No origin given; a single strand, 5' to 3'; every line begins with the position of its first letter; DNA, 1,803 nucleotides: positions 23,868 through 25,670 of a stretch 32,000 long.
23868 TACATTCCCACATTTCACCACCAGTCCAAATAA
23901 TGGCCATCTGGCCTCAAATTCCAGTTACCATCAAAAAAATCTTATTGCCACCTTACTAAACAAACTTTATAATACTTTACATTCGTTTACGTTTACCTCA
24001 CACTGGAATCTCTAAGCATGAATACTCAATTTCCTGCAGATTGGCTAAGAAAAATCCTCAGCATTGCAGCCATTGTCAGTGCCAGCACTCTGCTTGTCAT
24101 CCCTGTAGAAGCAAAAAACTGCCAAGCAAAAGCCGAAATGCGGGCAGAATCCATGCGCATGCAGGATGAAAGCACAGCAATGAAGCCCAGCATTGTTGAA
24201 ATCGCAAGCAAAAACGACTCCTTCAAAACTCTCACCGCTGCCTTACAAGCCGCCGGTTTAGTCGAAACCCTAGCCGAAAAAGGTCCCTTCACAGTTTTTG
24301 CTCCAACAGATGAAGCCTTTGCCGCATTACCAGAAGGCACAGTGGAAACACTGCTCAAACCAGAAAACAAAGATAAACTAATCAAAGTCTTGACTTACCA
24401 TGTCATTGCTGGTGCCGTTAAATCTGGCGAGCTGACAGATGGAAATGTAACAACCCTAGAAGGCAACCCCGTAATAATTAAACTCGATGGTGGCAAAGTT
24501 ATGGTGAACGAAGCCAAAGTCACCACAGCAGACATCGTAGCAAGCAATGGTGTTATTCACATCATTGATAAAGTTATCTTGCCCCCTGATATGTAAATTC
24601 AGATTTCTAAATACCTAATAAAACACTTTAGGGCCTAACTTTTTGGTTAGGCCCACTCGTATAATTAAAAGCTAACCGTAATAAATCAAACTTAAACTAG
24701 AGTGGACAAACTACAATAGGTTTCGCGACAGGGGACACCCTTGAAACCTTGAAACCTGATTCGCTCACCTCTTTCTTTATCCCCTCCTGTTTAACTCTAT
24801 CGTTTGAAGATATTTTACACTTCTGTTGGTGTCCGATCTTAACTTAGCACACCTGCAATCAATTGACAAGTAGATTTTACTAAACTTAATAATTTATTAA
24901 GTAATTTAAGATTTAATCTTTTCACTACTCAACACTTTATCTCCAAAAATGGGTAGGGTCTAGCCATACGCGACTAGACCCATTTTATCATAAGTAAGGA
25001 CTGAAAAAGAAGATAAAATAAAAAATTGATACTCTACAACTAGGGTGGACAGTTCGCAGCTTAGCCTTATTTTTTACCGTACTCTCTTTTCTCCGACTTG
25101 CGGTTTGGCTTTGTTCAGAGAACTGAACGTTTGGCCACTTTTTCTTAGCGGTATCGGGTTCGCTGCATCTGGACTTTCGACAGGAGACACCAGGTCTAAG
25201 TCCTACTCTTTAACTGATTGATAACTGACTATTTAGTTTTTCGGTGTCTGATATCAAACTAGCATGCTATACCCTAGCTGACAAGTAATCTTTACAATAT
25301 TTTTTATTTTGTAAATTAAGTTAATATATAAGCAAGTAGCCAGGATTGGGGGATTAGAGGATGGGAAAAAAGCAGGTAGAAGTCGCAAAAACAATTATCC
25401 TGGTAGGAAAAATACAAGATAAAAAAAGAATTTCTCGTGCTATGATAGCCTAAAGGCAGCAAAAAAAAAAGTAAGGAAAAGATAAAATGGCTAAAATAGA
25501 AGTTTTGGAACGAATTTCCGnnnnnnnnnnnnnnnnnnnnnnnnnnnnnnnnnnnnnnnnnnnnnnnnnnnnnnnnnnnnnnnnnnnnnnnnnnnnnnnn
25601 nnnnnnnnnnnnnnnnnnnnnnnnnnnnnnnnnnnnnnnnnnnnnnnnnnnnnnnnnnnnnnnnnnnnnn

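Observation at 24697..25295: Two tandem, diverged copies of a structured RNA-like element directly upstream of rtcB, with compensatory base changes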

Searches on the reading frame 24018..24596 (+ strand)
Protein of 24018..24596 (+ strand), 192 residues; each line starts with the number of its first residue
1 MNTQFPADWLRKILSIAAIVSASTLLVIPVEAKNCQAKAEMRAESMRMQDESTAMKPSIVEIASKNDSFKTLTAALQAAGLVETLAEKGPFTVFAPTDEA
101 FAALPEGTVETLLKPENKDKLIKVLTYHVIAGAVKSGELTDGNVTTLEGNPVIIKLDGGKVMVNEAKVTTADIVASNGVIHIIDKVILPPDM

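Call 12: search_protein_families(library=pfam, proteins=[window:24018-24596:+])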
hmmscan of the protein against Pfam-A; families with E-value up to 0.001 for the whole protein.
window:24018-24596:+ (192 aa): 1 family
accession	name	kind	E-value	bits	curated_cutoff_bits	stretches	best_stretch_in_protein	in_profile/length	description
PF02469.27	Fasciclin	-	4.6e-41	140.3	22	1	68-189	2-123/123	Fasciclin domain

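Call 53: find_homologous_proteins(query=window:24018-24596:+, max_evalue=1e-40)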
Query window:24018-24596:+ (192 aa): 2962 proteins with E <= 1e-40 among 8000 candidates; the best 120 are listed.
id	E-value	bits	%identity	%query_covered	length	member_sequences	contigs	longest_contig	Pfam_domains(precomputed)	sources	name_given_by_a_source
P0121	2.6e-115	400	100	100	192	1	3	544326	PF02469.28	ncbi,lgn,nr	ncbi:MAG: fasciclin domain-containing protein [Oscillatoriaceae bacterium SKW80]|nr:fasciclin domain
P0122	3.5e-98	344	89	100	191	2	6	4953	PF02469.28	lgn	-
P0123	1.4e-91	323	62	71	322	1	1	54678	PF02469.28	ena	-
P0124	1.2e-89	317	58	79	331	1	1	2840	PF02469.28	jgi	jgi:transforming growth factor-beta-induced protein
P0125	4.3e-89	315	51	93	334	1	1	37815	PF02469.28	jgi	jgi:transforming growth factor-beta-induced protein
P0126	6.1e-88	311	63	69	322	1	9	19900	PF02469.28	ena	-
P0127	1.1e-87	310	63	69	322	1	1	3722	PF02469.28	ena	-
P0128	7.6e-87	307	59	71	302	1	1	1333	PF02469.28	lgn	-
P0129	2.2e-86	306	61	70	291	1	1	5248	PF02469.28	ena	-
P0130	2.9e-86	306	61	70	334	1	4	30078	PF02469.28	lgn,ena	-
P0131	3.4e-86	305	54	94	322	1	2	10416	PF02469.28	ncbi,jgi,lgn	-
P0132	5.1e-86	305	49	93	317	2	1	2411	PF02469.28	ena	-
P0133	8.2e-86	304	53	94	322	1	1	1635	PF02469.28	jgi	-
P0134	1.4e-85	303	62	72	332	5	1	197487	PF02469.28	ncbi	-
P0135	1.5e-85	303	58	69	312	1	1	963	PF02469.28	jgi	jgi:transforming growth factor-beta-induced protein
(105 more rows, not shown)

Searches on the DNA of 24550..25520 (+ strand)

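Call 5: search_rna_families(source=window, start=24550, end=25520, threshold=evalue, max_evalue=10, show_alignments=3)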
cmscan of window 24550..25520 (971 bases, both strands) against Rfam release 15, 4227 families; matches with E-value up to 10: 7.
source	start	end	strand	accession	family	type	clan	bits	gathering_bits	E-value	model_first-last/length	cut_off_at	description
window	24559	24657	+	RF02686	RAGATH-6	Gene; ribozyme;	-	20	170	5.4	1-152/152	no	RAGATH-6 RNA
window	24623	24654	+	RF00519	suhB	Gene; sRNA;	CL00108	17.9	41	0.61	32-62/77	no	Makes More Granules Regulator RNA (mmgR)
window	24920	25012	+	RF02218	ZNRD1-AS1_1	Gene; lncRNA;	-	16.4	50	1.4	1-68/68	no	ZNRD1 antisense RNA 1 conserved region 1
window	24993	25071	+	RF00376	HIV_GSL3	Cis-reg;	-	16.3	42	8.7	1-84/84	no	HIV gag stem loop 3 (GSL3)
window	25364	25416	-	RF01935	bxd_7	Gene; lncRNA;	-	14.9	60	6.5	1-66/66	no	Bithoraxoid conserved region 7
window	24956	25039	+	RF01578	RUF1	Gene; sRNA;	-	14.6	70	5.6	1-264/264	no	Plasmodium RNA of unkown function RUF1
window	24723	24847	-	RF02161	PART1_3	Gene; lncRNA;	-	12.9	40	4.4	1-131/131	no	Prostate androgen-regulated transcript 1 conserved region 3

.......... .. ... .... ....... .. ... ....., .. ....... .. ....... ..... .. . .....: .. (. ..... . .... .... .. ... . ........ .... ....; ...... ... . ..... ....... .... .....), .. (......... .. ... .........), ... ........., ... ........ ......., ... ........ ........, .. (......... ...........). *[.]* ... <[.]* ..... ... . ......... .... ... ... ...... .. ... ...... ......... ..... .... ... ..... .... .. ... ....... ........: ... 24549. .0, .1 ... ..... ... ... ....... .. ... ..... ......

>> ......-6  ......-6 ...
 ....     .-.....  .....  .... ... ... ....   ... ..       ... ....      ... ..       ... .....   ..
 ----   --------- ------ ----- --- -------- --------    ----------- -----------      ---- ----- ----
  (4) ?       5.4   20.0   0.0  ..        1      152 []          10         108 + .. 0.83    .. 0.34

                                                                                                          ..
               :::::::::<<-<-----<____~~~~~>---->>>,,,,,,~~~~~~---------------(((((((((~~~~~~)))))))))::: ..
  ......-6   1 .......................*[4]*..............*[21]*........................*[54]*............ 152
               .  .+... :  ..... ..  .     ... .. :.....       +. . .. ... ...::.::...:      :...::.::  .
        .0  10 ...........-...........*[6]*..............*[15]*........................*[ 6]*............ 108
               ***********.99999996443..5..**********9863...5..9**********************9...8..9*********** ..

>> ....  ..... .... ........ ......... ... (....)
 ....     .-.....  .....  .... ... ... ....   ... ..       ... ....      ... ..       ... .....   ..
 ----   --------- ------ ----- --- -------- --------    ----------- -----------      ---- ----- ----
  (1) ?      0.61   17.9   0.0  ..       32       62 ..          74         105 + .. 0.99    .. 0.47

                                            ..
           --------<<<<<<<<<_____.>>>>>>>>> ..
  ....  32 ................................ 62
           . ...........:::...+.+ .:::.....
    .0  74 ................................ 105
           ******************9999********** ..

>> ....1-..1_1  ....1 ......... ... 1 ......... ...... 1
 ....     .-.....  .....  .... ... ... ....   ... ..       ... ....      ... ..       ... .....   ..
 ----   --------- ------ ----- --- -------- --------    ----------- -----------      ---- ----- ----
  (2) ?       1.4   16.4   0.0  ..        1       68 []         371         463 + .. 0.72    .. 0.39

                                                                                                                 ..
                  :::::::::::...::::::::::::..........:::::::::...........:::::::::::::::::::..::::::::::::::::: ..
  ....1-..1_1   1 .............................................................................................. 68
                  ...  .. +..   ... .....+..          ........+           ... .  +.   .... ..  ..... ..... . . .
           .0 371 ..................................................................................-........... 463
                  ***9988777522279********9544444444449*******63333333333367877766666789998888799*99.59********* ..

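Call 46: search_dna_similar(query=window:24690-25300:+, collection=plasmids, mode=distant, max_evalue=0.01, max_rows=10)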
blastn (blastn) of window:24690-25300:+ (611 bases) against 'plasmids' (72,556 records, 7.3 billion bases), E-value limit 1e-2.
No match.

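Call 47: search_dna_similar(query=window:24690-25300:+, collection=phages, mode=distant, max_evalue=0.01, max_rows=10)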
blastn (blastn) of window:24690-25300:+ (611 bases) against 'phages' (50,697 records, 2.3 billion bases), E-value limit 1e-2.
No match.

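Call 84: build_rna_model(alignment_id=A8, structure=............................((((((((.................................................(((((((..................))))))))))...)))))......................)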
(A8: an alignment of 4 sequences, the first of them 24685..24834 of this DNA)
Model R1 built from alignment A8 (4 sequences, 150 columns); structure: as given.
model positions 150; base pairs 15; branch points 0; effective number of sequences 1.29; information 0.59 bits per position. Calibrated on 0.2 Mb of random sequence (short: E-values are rough).
structure used (alignment columns):
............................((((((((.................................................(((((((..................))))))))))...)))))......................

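Call 85: search_with_rna_model(model_id=R1, sources=[window, L002, L003, L004, L005, L006, L007, L008, L009, L010, L011, L012, L013, L014, L015, L016, L017, L018, L019, L021, L023, L028, L034, L040, L047, L051, L055, L059, L060, L061, L064, L065, L082, L086, L087, L020, L022, L024, L025, L031, L033, L042, L046, L054, L063, L073, L081], max_evalue=10)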
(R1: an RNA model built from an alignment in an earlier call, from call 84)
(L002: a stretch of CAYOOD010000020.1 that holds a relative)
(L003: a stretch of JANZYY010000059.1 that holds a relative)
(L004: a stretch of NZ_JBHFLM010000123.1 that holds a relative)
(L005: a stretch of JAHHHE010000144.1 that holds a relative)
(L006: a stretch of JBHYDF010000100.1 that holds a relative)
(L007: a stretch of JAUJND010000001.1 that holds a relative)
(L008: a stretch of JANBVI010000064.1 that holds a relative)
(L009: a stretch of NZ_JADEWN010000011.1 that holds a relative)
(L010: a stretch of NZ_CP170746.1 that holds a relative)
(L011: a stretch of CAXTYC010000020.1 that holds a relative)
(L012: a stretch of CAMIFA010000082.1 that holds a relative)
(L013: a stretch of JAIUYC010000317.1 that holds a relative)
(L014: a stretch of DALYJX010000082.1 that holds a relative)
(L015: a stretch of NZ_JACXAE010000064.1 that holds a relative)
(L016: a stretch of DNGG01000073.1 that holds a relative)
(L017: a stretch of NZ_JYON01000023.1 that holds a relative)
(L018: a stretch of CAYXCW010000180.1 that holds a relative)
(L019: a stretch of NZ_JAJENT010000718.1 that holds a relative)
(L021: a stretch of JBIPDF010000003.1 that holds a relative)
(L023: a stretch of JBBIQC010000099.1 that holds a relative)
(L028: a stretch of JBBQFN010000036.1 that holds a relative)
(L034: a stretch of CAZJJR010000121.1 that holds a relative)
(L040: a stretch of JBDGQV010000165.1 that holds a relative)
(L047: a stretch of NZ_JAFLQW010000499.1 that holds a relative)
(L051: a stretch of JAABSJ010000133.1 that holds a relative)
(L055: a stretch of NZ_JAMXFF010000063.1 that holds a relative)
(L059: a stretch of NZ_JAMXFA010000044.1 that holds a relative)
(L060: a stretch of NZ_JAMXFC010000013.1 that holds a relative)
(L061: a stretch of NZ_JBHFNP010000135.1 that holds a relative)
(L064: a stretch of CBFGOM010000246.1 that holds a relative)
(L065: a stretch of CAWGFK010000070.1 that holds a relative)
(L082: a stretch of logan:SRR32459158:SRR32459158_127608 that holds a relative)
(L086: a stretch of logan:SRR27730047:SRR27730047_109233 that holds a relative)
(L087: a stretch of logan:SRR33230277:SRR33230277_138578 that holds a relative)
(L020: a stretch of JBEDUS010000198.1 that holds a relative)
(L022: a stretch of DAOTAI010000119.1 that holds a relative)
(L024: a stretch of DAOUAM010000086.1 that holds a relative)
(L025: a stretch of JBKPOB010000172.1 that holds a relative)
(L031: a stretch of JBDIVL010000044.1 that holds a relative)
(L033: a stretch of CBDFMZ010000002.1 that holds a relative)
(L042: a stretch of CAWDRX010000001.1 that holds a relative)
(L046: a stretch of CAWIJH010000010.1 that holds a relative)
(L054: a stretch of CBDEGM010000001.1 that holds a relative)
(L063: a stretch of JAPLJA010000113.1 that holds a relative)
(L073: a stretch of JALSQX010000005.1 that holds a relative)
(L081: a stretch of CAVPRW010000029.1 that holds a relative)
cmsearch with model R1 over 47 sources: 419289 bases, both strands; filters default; matches with E-value up to 10: 4.
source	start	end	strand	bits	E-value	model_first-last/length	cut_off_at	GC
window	24685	24834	-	195.1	5.1e-33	1-150/150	no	0.41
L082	1349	1490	-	172.9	6.1e-29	1-150/150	no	0.42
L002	2446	2591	-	152.2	3.8e-25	1-150/150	no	0.43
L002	3290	3413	-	15.9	3.6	1-150/150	no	0.51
